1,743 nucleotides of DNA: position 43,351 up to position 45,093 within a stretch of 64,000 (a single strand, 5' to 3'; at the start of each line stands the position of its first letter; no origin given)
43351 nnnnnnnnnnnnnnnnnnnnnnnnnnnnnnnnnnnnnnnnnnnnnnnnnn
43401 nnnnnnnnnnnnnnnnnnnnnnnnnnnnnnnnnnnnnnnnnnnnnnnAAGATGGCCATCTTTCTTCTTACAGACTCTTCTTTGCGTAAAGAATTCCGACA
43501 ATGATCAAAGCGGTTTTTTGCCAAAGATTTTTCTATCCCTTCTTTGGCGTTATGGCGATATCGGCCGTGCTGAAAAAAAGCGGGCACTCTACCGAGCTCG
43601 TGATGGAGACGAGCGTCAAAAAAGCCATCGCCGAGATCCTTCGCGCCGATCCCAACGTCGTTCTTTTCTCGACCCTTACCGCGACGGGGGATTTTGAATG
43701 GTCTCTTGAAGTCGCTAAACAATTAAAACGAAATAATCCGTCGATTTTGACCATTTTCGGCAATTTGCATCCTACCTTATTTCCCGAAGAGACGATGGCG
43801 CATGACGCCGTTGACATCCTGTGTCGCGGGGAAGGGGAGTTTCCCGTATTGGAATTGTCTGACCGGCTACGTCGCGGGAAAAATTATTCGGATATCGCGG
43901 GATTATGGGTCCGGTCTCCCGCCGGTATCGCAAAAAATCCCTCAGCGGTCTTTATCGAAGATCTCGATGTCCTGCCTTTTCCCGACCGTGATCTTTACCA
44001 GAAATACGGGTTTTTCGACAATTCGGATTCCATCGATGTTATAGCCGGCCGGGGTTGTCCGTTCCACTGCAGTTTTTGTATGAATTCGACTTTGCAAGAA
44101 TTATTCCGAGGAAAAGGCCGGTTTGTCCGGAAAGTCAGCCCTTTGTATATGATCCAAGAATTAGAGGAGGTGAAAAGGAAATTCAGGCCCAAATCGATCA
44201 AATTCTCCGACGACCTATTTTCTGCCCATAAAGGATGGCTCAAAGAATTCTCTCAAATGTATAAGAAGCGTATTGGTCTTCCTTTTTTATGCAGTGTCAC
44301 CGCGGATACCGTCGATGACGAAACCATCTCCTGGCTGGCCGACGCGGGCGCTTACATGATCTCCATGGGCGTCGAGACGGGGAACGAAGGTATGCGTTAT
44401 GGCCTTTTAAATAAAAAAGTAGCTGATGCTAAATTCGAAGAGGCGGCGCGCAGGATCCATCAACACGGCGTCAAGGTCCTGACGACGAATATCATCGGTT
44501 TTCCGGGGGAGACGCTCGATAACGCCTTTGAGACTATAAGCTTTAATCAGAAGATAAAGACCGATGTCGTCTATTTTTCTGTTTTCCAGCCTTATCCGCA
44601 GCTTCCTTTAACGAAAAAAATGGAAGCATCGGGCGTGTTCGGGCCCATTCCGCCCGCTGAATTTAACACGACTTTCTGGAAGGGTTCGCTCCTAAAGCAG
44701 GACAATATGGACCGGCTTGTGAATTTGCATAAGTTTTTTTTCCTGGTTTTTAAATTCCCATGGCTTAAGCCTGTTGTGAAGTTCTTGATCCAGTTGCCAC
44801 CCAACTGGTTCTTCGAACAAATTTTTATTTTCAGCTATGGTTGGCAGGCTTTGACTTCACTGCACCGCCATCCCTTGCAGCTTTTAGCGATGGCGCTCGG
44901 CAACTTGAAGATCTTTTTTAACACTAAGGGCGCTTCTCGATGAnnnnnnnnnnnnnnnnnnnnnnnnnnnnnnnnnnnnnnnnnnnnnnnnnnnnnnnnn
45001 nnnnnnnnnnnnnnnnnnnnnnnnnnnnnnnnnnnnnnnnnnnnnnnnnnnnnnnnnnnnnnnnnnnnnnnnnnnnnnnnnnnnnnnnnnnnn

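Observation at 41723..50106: Translationally coupled 8-gene sugar-modification operon with tandem paralogous B12-radical-SAM enzymes directly downstream of the giant gene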

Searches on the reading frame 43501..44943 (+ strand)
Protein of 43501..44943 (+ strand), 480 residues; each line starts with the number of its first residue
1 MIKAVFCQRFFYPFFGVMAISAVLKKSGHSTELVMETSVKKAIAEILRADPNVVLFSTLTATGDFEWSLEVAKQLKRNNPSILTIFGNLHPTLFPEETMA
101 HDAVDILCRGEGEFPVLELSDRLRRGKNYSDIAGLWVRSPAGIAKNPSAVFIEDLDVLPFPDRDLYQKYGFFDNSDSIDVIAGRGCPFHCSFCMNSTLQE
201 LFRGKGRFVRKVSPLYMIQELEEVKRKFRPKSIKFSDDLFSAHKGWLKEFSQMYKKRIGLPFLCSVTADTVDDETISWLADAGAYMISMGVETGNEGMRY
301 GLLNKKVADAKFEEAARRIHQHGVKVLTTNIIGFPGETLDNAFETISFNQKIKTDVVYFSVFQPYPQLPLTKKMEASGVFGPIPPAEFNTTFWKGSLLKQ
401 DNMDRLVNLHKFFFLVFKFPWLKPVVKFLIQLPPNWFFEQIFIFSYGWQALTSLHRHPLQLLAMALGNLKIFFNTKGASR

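Call 4: search_protein_families(library=pfam, proteins=[window:43501-44943:+], max_evalue=0.01)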
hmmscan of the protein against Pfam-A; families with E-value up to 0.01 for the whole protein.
window:43501-44943:+ (480 aa): 2 families
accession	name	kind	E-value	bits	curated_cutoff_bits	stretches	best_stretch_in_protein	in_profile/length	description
PF04055.27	Radical_SAM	-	7e-20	72.3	29.5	1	181-347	2-164/166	Radical SAM superfamily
PF02310.24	B12-binding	-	3.3e-16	59.7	32.1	1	13-117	13-118/121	B12 binding domain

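Call 5: search_protein_families(library=ncbifam, proteins=[window:43501-44943:+], max_evalue=0.01)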
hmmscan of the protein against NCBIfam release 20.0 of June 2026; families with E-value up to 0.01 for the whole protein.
window:43501-44943:+ (480 aa): 30 families (the best 25 are shown)
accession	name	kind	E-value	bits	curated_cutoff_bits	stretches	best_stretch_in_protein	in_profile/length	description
TIGR03471.1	HpnJ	equivalog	4.7e-39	134.6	577.6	1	33-380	49-393/472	hopanoid biosynthesis associated radical SAM protein HpnJ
NF050148.1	rSAM_ApyD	equivalog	3.5e-38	131.4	750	1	36-420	60-433/645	RiPP biosynthesis radical SAM protein ApyD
TIGR02026.1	BchE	equivalog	1.2e-26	93.6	481.35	1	12-391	20-404/497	magnesium-protoporphyrin IX monomethyl ester anaerobic oxidative cyclase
TIGR04479.1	bcpD_PhpK_rSAM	subfamily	8.6e-26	90.4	600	1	16-377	74-434/504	PhpK family radical SAM P-methyltransferase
TIGR04072.2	rSAM_ladder_B12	equivalog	4e-21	75.2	360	1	12-405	17-402/443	lipid biosynthesis B12-binding/radical SAM protein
NF038361.1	rSAM_Sden_1168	equivalog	1.9e-20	72.9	575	1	41-354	131-453/560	Sden_1168 family B12-binding radical SAM P-methyltransferase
TIGR04014.1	B12_SAM_MJ_0865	equivalog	6.9e-20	71.2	360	1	15-373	12-357/434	methyl-coenzyme M reductase glutamine C-methyltransferase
TIGR04367.1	HpnR_B12_rSAM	equivalog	1.5e-19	69.9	650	1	15-367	23-366/490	hopanoid C-3 methylase HpnR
TIGR03975.1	rSAM_ocin_1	subfamily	1.6e-19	69.9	281.85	1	35-339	113-417/606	RiPP maturation radical SAM C-methyltransferase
TIGR04013.1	B12_SAM_MJ_1487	hypoth_equivalog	8.5e-18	64.3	251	1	18-373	14-356/382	TIGR04013 family B12-binding domain/radical SAM domain-containing protein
TIGR04190.1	B12_SAM_Ta0216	equivalog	3e-15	55.8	500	1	68-353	96-395/554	TIGR04190 family B12-binding domain/radical SAM domain protein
TIGR04385.1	B12_rSAM_cofa1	equivalog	2e-14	53.6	450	1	74-352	92-364/438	B12 lower ligand biosynthesis radical SAM protein BzaD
NF033712.0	B12_rSAM_KedN5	subfamily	3.6e-14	51.9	700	1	44-194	55-212/624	KedN5 family methylcobalamin-dependent radical SAM C-methyltransferase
NF033070.1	rSAM_AprD4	equivalog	7.1e-14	51.5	500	1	153-370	168-386/456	AprD4 family radical SAM diol-dehydratase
TIGR04295.1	B12_rSAM_oligo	hypoth_equivalog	1.1e-12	47.4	400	1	81-372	102-377/422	TIGR04295 family B12-binding domain-containing radical SAM protein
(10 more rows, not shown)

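Call 8: search_solved_structures(query=window:43501-44943:+, max_evalue=0.01)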
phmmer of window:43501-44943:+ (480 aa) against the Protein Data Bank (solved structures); distinct sequences matched with E-value up to 0.01: 4.
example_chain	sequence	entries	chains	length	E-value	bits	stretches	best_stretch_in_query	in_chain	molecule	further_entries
6fd2_B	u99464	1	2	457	2.4e-13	53.1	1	153-370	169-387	Putative apramycin biosynthetic oxidoreductase 4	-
9ccb_A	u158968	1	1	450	7.3e-12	48.2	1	92-372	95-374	Radical SAM core domain-containing protein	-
7kdx_A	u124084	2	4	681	5.1e-06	28.9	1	51-194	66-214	Methyltransferase TokK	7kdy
5ul2_A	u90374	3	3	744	1.4e-05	27.5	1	33-196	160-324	OxsB protein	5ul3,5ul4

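Call 11: find_homologous_proteins(query=window:43501-44943:+, max_evalue=1e-10)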
Query window:43501-44943:+ (480 aa): 482 proteins with E <= 1e-10 among 6969 candidates; the best 120 are listed.
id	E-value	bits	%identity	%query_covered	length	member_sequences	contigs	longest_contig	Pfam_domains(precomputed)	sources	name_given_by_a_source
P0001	0.0e+0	1053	100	95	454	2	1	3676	PF04055.28,PF02310.25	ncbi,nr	ncbi:MAG TPA: radical SAM protein, partial [Candidatus Omnitrophota bacterium]|nr:radical SAM protei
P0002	7.3e-262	888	78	100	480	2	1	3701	PF04055.28,PF02310.25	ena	-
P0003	8.9e-237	805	68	100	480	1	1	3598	PF04055.28,PF02310.25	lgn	-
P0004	5.5e-235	799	68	100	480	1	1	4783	PF04055.28,PF02310.25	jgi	jgi:radical SAM superfamily enzyme YgiQ (UPF0313 family)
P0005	7.3e-235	798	69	100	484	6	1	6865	PF04055.28,PF02310.25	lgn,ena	-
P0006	1.8e-230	784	69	100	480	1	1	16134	PF04055.28,PF02310.25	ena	-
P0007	9.8e-225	765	65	100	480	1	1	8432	PF04055.28,PF02310.25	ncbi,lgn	-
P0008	1.3e-222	758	66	100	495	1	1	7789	PF04055.28,PF02310.25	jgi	jgi:anaerobic magnesium-protoporphyrin IX monomethyl ester cyclase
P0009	7.4e-222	756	67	96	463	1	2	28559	PF04055.28,PF02310.25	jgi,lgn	jgi:radical SAM superfamily enzyme YgiQ (UPF0313 family)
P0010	4.5e-221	753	65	99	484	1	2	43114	PF04055.28,PF02310.25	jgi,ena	-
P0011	5.4e-219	746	68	96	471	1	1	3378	PF04055.28,PF02310.25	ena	-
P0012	5.3e-218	743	66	96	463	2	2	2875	PF04055.28,PF02310.25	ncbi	-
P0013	5.9e-216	736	64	100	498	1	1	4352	PF04055.28,PF02310.25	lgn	-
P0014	6.5e-215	733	65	96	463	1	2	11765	PF04055.28,PF02310.25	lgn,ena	-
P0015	1.7e-214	731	68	93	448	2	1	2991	PF04055.28,PF02310.25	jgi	-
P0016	4.0e-212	723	62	100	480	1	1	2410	PF04055.28,PF02310.25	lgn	-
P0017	2.2e-211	721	63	100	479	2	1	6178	PF04055.28,PF02310.25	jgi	jgi:radical SAM superfamily enzyme YgiQ (UPF0313 family)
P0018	8.7e-210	716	65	96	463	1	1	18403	PF04055.28,PF02310.25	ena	-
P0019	3.1e-208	711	64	96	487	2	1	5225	PF04055.28,PF02310.25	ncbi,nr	ncbi:MAG: radical SAM protein, partial [Candidatus Omnitrophota bacterium]|nr:radical SAM protein [C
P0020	4.5e-204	697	59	99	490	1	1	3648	PF04055.28,PF02310.25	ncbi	-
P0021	9.4e-201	686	62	96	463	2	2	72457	PF04055.28,PF02310.25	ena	-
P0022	4.5e-197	674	57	99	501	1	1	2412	PF04055.28,PF02310.25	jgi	jgi:radical SAM superfamily enzyme YgiQ (UPF0313 family)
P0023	2.6e-196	671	57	99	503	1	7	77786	PF04055.28,PF02310.25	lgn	-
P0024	3.0e-196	671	58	99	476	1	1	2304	PF04055.28,PF02310.25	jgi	jgi:anaerobic magnesium-protoporphyrin IX monomethyl ester cyclase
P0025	4.1e-186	638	58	93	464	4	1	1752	PF04055.28,PF02310.25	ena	-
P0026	8.1e-186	637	54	100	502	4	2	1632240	PF04055.28,PF02310.25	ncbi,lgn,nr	ncbi:MAG: B12-binding domain-containing radical SAM protein [Candidatus Omnitrophica bacterium]|nr:B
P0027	5.6e-184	631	54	100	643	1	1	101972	PF04055.28,PF02310.25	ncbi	-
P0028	1.6e-183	629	56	99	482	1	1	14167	PF04055.28,PF02310.25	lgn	-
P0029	1.3e-182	626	56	99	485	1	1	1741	PF04055.28,PF02310.25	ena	-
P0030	7.5e-178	610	54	99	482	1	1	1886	PF04055.28,PF02310.25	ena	-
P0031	3.2e-176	605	55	99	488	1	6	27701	PF04055.28,PF02310.25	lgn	-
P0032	1.7e-175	603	55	95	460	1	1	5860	PF04055.28,PF02310.25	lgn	-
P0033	4.1e-175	601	54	99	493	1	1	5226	PF04055.28,PF02310.25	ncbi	-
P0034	2.7e-172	592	55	95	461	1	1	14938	PF04055.28,PF02310.25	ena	-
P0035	3.8e-165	569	50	99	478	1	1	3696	PF04055.28,PF02310.25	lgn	-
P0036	1.1e-158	547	50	100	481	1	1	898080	PF04055.28,PF02310.25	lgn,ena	-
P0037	4.8e-156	539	48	99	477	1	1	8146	PF04055.28,PF02310.25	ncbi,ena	-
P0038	6.9e-154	531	50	95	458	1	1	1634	PF04055.28,PF02310.25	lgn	-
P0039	2.0e-153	530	50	98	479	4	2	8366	PF04055.28,PF02310.25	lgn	-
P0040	3.1e-153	529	47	100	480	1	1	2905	PF04055.28,PF02310.25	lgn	-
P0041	4.6e-153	529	46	100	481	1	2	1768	PF04055.28,PF02310.25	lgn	-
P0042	5.2e-153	529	48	100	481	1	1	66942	PF04055.28,PF02310.25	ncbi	ncbi:MAG: radical SAM protein [Elusimicrobiota bacterium]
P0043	7.8e-153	528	47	99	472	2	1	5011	PF04055.28,PF02310.25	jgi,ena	-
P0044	9.0e-153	528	47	100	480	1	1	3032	PF04055.28,PF02310.25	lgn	-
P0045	6.3e-151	522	48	99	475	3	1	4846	PF04055.28,PF02310.25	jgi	jgi:radical SAM superfamily enzyme YgiQ (UPF0313 family)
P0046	1.5e-150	520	47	99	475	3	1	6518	PF04055.28,PF02310.25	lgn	-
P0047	7.9e-149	515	50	95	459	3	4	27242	PF04055.28,PF02310.25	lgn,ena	-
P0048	1.9e-136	474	49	85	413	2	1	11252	PF04055.28,PF02310.25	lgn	-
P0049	1.8e-110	388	41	93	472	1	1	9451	PF04055.28,PF02310.25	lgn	-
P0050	9.8e-110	386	37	97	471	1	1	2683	PF04055.28,PF02310.25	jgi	jgi:anaerobic magnesium-protoporphyrin IX monomethyl ester cyclase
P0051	4.8e-109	384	39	93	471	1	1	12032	PF04055.28,PF02310.25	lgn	-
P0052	9.2e-107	376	38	99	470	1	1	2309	PF04055.28,PF02310.25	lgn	-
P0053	3.0e-104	368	40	96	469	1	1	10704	PF04055.28,PF02310.25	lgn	-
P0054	1.0e-102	363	41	98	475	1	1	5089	PF04055.28,PF02310.25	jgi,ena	-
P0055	1.0e-102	363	37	99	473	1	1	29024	PF04055.28,PF02310.25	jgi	jgi:anaerobic magnesium-protoporphyrin IX monomethyl ester cyclase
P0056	2.1e-102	362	39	95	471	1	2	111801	PF04055.28,PF02310.25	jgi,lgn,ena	-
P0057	5.2e-102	360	37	98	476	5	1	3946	PF04055.28,PF02310.25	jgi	-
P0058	1.2e-101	359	39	97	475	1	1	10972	PF04055.28,PF02310.25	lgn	-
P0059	1.6e-101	359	38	100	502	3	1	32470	PF04055.28,PF02310.25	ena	-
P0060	2.0e-101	358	38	95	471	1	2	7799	PF04055.28,PF02310.25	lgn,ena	-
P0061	2.5e-101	358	39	100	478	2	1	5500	PF04055.28,PF02310.25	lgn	-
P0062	8.6e-101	356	36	99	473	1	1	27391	PF04055.28,PF02310.25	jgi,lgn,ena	-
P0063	3.8e-100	354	38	95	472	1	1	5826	PF04055.28,PF02310.25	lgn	-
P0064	9.1e-100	353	39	95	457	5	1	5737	PF04055.28,PF02310.25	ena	-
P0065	5.9e-99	350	37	100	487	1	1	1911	PF04055.28,PF02310.25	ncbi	-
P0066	8.3e-99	350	39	98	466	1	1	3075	PF04055.28,PF02310.25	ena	-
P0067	6.9e-98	347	39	91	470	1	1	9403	PF04055.28,PF02310.25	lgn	-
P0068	6.2e-96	340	37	99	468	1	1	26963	PF04055.28,PF02310.25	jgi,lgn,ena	-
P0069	6.7e-96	340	37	99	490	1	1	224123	PF04055.28,PF02310.25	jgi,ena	-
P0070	2.8e-95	338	39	94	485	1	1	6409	PF04055.28,PF02310.25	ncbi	-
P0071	1.7e-94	336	38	96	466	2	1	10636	PF04055.28,PF02310.25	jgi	-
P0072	2.1e-94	335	37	94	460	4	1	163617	PF04055.28,PF02310.25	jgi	-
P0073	2.6e-94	335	37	98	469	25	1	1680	PF04055.28,PF02310.25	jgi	jgi:radical SAM superfamily enzyme YgiQ (UPF0313 family)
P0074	1.6e-93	332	37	97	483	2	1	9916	PF04055.28,PF02310.25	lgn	-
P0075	2.3e-93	332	37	93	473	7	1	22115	PF04055.28,PF02310.25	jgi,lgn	jgi:anaerobic magnesium-protoporphyrin IX monomethyl ester cyclase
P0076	1.5e-92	329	35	98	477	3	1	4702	PF04055.28,PF02310.25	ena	-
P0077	1.7e-92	329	39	93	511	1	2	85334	PF04055.28,PF02310.25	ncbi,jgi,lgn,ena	-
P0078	1.9e-92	329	37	94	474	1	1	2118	PF04055.28,PF02310.25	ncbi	-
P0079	2.4e-92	329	38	93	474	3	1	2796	PF04055.28,PF02310.25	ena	-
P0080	1.6e-90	322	38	93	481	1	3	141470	PF04055.28,PF02310.25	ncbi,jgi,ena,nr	ncbi:MAG TPA: radical SAM protein [bacterium]|nr:radical SAM protein [bacterium]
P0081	3.4e-90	321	36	90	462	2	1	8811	PF04055.28,PF02310.25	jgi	-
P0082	6.3e-90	321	36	93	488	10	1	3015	PF04055.28,PF02310.25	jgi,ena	-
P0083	7.7e-90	320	36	93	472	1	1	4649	PF04055.28,PF02310.25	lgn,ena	-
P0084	1.7e-89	319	38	96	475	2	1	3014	PF04055.28,PF02310.25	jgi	-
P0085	2.0e-89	319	37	94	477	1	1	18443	PF04055.28,PF02310.25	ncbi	ncbi:MAG: B12-binding domain-containing radical SAM protein [Bacteroidales bacterium]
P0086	1.1e-88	316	36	87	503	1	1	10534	PF04055.28,PF02310.25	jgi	-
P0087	3.4e-88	315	38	93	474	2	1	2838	PF04055.28,PF02310.25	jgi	jgi:anaerobic magnesium-protoporphyrin IX monomethyl ester cyclase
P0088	4.0e-88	315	37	98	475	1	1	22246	PF04055.28,PF02310.25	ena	-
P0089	1.0e-87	313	37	90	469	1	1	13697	PF04055.28,PF02310.25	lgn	-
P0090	2.0e-87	312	37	94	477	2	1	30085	PF04055.28,PF19864.6,PF02310.25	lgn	-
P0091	3.4e-87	312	36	93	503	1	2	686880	PF04055.28,PF02310.25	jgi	jgi:radical SAM superfamily enzyme YgiQ (UPF0313 family)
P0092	3.7e-87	311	37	91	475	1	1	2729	PF04055.28,PF19864.6,PF02310.25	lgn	-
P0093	4.3e-87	311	36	92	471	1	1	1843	PF04055.28,PF02310.25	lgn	-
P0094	6.9e-87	311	37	99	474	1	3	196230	PF04055.28,PF02310.25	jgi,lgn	jgi:radical SAM superfamily enzyme YgiQ (UPF0313 family)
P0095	7.1e-87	310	37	93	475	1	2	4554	PF04055.28,PF02310.25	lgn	-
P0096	5.1e-86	308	35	92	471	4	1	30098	PF04055.28,PF02310.25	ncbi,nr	ncbi:MAG: radical SAM protein [Candidatus Omnitrophica bacterium]|nr:radical SAM protein [Candidatus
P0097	5.5e-86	308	37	92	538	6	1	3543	PF04055.28,PF02310.25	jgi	jgi:anaerobic magnesium-protoporphyrin IX monomethyl ester cyclase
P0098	1.5e-85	306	37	94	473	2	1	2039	PF04055.28,PF02310.25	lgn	-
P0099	1.5e-85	306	35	92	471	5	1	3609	PF04055.28,PF02310.25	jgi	-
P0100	3.3e-85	305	37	93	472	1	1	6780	PF04055.28,PF02310.25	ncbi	-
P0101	8.7e-85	304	37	93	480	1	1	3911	PF04055.28,PF02310.25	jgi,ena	-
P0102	1.9e-84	302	34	92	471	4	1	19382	PF04055.28,PF02310.25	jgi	-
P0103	2.0e-84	302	35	94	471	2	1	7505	PF04055.28,PF02310.25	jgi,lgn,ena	-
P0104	2.7e-84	302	35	92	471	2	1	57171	PF04055.28,PF02310.25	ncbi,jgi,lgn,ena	ncbi:MAG: radical SAM protein [Candidatus Omnitrophota bacterium]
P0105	3.4e-84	302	36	98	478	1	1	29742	PF04055.28,PF02310.25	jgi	-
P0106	1.0e-83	300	37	98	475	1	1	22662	PF04055.28,PF02310.25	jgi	jgi:radical SAM superfamily enzyme YgiQ (UPF0313 family)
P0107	1.2e-83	300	34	96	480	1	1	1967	PF04055.28,PF02310.25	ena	-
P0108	1.5e-83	300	35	93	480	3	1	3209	PF04055.28,PF02310.25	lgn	-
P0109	3.2e-83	298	34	92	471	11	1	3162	PF04055.28,PF02310.25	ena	-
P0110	3.9e-83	298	34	98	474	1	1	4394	PF04055.28,PF02310.25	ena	-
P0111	6.0e-83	298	34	95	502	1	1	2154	PF04055.28,PF02310.25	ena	-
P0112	1.3e-82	296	36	92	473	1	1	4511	PF04055.28,PF02310.25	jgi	-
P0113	1.6e-82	296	35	92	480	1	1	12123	PF04055.28,PF02310.25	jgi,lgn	jgi:radical SAM superfamily enzyme YgiQ (UPF0313 family)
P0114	9.5e-82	294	34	92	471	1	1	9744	PF04055.28,PF02310.25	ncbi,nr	ncbi:B12-binding domain-containing radical SAM protein [bacterium]|nr:MAG: B12-binding domain-contai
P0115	1.3e-81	293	36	93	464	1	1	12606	PF04055.28,PF02310.25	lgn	-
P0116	2.2e-81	292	35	96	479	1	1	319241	PF04055.28,PF02310.25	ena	-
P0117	5.5e-80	288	34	93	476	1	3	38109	PF04055.28,PF19864.6,PF02310.25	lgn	-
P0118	2.1e-79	286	38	88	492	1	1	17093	PF04055.28,PF02310.25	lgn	-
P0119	1.0e-78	284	36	90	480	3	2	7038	PF04055.28,PF02310.25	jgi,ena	jgi:radical SAM superfamily enzyme YgiQ (UPF0313 family)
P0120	1.2e-78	283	36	99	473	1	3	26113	PF04055.28,PF02310.25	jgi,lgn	jgi:radical SAM superfamily enzyme YgiQ (UPF0313 family)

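Call 13: find_encoding_contigs(protein=P0026, flank=10000, max_places=3)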
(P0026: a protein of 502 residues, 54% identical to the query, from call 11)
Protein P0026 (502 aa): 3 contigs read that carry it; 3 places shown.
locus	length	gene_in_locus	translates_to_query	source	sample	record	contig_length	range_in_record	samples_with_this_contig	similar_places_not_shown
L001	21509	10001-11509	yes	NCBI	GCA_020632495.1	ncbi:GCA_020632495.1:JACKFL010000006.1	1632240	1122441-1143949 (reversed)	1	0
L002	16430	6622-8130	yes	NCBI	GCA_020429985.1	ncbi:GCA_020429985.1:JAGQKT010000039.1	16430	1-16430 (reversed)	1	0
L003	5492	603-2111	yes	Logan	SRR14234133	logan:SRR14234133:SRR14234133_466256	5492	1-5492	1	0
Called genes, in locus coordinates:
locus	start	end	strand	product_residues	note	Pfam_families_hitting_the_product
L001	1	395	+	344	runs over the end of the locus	PF03993:DUF349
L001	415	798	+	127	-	-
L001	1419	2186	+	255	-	-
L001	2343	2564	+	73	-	PF09905:VF530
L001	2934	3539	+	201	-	PF07617:DUF1579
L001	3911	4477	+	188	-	PF05638:T6SS_HCP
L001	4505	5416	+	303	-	-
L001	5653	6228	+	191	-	PF06736:TMEM175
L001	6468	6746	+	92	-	PF13376:OmdA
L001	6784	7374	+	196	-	PF13489:Methyltransf_23, PF00891:Methyltransf_2 (weak), PF01135:PCMT (weak), PF01209:Ubie_methyltran, PF13847:Methyltransf_31, PF08241:Methyltransf_11, PF08242:Methyltransf_12, PF13649:Methyltransf_25, +1 more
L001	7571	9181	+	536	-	PF13098:Thioredoxin_2 (weak)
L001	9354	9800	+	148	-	-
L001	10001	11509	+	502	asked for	PF02310:B12-binding, PF04055:Radical_SAM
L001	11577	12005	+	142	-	-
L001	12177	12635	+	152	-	-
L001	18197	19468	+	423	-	PF00919:UPF0004, PF04055:Radical_SAM, PF01938:TRAM (weak)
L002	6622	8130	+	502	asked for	PF02310:B12-binding, PF04055:Radical_SAM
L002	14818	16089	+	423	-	PF00919:UPF0004, PF04055:Radical_SAM, PF01938:TRAM (weak)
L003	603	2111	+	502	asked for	PF02310:B12-binding, PF04055:Radical_SAM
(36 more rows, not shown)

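Call 14: find_encoding_contigs(protein=P0010, flank=10000, max_places=3)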
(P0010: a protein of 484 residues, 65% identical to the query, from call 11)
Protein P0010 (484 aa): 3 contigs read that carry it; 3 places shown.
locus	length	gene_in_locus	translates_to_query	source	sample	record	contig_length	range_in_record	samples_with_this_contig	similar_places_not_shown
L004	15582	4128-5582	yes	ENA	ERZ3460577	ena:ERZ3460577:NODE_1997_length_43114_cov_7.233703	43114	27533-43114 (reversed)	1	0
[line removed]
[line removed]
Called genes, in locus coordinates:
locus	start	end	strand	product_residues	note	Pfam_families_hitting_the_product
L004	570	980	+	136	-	PF07963:N_methyl (weak)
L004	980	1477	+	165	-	-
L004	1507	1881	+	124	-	-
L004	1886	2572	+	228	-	-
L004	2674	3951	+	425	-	PF02403:Seryl_tRNA_N, PF00587:tRNA-synt_2b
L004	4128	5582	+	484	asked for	PF02310:B12-binding, PF04055:Radical_SAM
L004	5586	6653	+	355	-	PF13489:Methyltransf_23, PF08242:Methyltransf_12 (weak), PF13649:Methyltransf_25 (weak)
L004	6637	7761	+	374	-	PF00155:Aminotran_1_2 (weak), PF01041:DegT_DnrJ_EryC1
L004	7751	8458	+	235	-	PF00535:Glycos_transf_2, PF13641:Glyco_tranf_2_3 (weak)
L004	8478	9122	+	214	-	-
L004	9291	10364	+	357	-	PF00989:PAS, PF08448:PAS_4, PF13426:PAS_9, PF08447:PAS_3, PF07730:HisKA_3, PF13581:HATPase_c_2 (weak), PF02518:HATPase_c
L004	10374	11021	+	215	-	PF00072:Response_reg, PF00196:GerE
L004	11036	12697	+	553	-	PF00916:Sulfate_transp, PF01740:STAS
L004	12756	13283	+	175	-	-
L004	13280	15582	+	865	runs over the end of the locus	PF00675:Peptidase_M16, PF05193:Peptidase_M16_C, PF00675:Peptidase_M16, PF05193:Peptidase_M16_C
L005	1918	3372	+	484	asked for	PF02310:B12-binding, PF04055:Radical_SAM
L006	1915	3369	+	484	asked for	PF02310:B12-binding, PF04055:Radical_SAM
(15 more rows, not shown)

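Call 15: find_encoding_contigs(protein=P0021, flank=10000, max_places=2)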
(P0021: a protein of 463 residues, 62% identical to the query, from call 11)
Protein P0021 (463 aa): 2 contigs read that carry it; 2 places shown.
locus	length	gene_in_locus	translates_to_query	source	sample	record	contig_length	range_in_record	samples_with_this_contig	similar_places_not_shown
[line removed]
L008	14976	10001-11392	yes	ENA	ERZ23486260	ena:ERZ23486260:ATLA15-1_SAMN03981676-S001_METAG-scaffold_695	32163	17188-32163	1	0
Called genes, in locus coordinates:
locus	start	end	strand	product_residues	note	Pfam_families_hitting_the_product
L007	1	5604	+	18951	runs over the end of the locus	?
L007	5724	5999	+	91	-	PF02604:PhdYeFM_antitox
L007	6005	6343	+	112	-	PF15781:ParE-like_toxin (weak), PF05016:ParE_toxin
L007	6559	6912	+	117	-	PF18924:DUF5674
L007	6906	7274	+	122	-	-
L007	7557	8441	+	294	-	-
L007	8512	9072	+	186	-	PF08843:AbiEii (faint)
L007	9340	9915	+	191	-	-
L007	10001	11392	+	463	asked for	PF02310:B12-binding, PF04055:Radical_SAM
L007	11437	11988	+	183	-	PF13489:Methyltransf_23 (weak)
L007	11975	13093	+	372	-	PF00155:Aminotran_1_2, PF01041:DegT_DnrJ_EryC1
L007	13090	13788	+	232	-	PF00535:Glycos_transf_2, PF10111:Glyco_tranf_2_2 (faint), PF13641:Glyco_tranf_2_3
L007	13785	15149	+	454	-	PF08421:Methyltransf_13, PF13489:Methyltransf_23, PF08484:Methyltransf_14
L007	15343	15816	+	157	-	PF07963:N_methyl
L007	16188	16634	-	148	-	PF09424:YqeY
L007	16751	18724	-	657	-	-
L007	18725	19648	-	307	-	PF00092:VWA, PF13519:VWA_2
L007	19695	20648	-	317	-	-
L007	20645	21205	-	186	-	?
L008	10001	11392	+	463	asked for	PF02310:B12-binding, PF04055:Radical_SAM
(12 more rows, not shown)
